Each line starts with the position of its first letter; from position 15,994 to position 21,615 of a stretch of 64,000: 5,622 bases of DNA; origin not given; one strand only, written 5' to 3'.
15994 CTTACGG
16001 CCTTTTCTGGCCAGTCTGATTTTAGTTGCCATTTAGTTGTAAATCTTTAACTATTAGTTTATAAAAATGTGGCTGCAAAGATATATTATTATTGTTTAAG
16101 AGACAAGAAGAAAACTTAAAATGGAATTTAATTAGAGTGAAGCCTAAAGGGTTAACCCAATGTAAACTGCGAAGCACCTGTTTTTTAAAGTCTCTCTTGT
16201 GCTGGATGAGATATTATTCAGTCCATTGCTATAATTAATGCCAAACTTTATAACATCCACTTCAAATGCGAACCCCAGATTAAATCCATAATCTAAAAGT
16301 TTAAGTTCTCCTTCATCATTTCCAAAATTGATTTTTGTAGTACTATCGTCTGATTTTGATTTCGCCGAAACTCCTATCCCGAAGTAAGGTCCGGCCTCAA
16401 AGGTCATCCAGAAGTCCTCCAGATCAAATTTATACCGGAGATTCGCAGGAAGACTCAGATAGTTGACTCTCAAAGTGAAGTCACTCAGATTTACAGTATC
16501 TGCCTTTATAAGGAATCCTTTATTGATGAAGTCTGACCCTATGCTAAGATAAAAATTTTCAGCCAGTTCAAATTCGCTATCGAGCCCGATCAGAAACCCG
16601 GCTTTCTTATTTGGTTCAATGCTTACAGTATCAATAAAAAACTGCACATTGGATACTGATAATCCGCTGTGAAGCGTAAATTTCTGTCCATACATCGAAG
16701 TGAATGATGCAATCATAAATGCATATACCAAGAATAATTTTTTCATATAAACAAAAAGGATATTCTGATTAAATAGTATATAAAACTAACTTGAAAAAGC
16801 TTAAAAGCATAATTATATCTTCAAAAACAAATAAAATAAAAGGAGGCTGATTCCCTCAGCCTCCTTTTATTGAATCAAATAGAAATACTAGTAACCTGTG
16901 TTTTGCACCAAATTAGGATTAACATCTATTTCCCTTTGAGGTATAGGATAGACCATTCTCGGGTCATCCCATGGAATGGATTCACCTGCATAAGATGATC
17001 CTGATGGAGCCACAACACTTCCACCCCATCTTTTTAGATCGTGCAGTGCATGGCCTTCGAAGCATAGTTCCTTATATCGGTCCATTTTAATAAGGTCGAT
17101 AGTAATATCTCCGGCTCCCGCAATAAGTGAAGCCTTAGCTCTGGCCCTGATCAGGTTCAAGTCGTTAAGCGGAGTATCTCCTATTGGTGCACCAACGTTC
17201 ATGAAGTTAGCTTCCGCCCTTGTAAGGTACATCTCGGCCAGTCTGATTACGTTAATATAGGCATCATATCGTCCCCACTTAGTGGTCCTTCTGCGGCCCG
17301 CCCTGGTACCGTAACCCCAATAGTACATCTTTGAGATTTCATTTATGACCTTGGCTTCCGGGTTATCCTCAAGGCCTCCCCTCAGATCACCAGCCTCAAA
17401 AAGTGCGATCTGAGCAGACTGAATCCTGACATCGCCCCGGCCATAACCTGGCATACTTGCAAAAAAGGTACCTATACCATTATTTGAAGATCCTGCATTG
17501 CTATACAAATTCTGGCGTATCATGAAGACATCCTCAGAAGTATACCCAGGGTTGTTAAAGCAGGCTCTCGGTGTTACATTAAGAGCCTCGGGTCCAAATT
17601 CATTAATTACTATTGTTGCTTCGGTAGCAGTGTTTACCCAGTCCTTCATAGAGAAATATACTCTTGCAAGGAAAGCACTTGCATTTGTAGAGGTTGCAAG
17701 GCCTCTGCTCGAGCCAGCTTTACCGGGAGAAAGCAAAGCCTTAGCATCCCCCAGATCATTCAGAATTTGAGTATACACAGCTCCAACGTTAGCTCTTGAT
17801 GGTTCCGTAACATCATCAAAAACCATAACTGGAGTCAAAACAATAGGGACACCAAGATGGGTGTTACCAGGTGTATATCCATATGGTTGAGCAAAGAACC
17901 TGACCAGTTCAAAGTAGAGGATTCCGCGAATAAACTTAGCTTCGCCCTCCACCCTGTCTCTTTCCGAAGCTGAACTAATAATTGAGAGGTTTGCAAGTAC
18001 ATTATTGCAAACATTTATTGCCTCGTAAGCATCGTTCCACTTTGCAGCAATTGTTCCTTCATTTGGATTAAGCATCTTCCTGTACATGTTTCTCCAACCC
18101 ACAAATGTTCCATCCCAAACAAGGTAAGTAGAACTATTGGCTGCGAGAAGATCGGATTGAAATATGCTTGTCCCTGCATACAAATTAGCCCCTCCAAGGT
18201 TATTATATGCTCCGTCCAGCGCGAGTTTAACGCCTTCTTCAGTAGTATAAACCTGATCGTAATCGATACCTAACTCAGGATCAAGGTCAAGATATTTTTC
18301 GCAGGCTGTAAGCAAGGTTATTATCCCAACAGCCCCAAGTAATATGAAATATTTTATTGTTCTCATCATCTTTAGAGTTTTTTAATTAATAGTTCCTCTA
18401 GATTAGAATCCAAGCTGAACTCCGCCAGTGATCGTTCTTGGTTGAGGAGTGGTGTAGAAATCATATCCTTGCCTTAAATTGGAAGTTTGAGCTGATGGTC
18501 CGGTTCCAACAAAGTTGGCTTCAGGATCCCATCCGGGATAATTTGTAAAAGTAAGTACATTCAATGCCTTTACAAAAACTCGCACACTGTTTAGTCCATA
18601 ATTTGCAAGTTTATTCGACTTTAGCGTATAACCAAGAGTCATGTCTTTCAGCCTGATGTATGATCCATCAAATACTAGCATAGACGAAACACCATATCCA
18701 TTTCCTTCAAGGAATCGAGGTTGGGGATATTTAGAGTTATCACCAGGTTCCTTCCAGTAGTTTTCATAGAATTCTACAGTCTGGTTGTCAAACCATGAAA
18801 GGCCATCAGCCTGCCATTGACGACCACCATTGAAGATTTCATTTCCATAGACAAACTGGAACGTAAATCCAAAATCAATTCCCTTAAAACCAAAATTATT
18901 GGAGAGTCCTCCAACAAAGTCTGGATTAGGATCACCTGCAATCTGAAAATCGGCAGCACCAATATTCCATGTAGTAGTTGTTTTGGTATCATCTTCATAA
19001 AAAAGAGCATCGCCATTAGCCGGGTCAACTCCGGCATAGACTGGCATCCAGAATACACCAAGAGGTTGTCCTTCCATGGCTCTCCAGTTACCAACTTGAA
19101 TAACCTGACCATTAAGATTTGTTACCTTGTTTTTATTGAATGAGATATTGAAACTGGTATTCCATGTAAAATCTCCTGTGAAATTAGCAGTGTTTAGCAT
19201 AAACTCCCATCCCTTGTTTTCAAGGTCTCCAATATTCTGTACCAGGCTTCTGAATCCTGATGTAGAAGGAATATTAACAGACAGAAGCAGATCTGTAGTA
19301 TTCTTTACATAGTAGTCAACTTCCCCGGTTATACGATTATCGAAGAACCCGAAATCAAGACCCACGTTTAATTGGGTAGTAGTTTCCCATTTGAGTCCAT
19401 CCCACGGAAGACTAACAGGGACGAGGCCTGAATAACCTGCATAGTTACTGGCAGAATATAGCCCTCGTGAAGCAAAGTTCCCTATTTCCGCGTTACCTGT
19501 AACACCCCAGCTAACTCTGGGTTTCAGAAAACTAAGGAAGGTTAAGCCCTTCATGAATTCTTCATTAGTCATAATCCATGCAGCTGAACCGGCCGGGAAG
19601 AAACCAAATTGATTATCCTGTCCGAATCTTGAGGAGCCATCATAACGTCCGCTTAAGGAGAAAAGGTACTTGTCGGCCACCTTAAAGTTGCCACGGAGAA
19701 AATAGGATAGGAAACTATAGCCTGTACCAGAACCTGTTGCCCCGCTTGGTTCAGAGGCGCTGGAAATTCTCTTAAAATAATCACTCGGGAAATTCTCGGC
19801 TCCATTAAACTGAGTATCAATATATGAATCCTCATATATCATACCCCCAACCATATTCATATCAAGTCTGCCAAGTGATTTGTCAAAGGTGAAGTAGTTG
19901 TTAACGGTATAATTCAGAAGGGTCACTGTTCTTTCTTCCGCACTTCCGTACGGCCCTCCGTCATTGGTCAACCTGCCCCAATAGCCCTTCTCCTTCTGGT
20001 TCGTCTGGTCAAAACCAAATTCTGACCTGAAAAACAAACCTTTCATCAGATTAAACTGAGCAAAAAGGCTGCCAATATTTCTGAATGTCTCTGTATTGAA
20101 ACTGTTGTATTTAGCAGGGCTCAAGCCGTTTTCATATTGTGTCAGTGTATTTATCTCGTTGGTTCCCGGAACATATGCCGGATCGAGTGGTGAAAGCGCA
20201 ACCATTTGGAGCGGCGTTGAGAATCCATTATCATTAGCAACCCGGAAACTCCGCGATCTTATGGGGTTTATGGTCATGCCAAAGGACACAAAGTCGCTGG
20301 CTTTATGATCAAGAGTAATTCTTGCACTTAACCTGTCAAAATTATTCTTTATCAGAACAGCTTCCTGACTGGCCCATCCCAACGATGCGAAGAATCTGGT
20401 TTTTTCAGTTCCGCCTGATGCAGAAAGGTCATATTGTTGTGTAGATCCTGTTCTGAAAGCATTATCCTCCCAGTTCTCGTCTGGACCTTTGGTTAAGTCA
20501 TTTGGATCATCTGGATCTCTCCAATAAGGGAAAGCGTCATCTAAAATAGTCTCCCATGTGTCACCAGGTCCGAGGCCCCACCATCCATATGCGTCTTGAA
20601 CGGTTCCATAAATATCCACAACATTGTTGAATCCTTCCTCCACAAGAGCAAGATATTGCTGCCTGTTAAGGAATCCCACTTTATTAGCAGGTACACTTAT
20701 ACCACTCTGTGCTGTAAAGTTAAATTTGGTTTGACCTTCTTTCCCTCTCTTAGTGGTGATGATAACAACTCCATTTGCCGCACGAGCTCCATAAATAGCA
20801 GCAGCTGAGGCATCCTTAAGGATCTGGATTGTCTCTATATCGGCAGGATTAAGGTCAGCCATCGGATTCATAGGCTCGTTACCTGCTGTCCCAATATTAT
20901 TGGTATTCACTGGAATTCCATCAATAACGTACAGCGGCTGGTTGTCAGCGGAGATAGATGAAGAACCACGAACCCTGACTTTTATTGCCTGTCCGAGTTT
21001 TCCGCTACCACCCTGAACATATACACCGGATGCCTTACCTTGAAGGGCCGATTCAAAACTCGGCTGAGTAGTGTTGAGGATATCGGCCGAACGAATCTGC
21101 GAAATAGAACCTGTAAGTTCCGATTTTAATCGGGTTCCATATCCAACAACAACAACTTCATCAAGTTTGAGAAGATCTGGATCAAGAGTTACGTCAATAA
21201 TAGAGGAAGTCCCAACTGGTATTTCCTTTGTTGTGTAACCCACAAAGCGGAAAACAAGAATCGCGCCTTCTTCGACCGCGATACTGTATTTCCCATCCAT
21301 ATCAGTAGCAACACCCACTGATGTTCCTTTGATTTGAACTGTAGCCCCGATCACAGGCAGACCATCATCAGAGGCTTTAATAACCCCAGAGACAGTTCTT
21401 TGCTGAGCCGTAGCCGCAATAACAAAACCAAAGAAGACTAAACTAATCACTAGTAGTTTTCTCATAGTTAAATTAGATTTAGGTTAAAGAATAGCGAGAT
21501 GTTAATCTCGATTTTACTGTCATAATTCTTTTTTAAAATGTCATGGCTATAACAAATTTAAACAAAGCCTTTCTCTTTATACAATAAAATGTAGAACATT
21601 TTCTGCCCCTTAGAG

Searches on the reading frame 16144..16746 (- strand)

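Call 28: search_protein_families(library=ncbifam, proteins=[window:16144-16746:-], max_evalue=0.00001)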
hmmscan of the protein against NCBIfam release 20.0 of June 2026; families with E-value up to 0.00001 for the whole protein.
window:16144-16746:- (200 aa): 1 family
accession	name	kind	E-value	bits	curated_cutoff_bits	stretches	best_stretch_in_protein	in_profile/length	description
NF049866.1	outer_TDE1717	subfamily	3.9e-12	46.6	135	1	1-189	1-188/210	TDE1717 family outer membrane beta-barrel protein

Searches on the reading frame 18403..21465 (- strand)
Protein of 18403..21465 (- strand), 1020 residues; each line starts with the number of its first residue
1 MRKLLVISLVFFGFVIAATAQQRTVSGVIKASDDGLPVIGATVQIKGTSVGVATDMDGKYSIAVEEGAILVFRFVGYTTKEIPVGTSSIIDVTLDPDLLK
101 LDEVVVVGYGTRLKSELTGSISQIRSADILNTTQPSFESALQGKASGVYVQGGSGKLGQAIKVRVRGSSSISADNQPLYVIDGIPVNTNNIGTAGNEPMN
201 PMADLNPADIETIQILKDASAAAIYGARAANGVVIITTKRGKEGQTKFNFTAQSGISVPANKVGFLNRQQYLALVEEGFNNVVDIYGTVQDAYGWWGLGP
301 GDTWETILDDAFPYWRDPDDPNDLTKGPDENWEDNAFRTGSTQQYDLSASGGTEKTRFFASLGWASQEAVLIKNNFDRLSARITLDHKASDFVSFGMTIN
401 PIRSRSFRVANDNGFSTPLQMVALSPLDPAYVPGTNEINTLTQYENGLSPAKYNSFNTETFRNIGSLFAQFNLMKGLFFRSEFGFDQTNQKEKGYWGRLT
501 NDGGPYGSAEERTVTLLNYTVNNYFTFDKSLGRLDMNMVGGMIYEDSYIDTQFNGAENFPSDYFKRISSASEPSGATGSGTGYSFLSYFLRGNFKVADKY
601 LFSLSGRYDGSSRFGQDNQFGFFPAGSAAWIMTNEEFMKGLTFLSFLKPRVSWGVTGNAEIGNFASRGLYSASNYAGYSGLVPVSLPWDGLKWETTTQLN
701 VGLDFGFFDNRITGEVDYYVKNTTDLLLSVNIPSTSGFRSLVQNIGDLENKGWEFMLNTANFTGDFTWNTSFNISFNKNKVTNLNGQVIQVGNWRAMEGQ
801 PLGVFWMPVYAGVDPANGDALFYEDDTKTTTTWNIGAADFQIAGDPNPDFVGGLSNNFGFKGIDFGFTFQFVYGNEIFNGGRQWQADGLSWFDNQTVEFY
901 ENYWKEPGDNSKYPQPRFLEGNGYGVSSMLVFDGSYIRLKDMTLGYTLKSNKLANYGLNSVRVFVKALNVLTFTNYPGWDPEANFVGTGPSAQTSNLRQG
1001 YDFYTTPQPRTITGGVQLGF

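Call 28: search_protein_families(library=ncbifam, proteins=[window:18403-21465:-], max_evalue=0.00001)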
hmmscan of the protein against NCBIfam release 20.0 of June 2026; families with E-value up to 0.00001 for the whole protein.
window:18403-21465:- (1020 aa): 4 families
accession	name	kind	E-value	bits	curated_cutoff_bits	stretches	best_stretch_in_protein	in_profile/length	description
TIGR04056.1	OMP_RagA_SusC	subfamily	1.1e-248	828.4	368.25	1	23-1020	1-981/981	SusC/RagA family TonB-linked outer membrane protein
TIGR04057.1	SusC_RagA_signa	signature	6.9e-18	64.2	46.2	1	209-239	1-31/31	SusC/RagA subfamily TonB-dependent outer membrane receptor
TIGR01779.1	TonB-B12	equivalog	3.6e-07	29.1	599.7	1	101-255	28-169/614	TonB-dependent vitamin B12 receptor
NF010048.1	PRK13524.1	subfamily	3.2e-06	25.9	493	0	122-247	58-183/744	FepA family TonB-dependent siderophore receptor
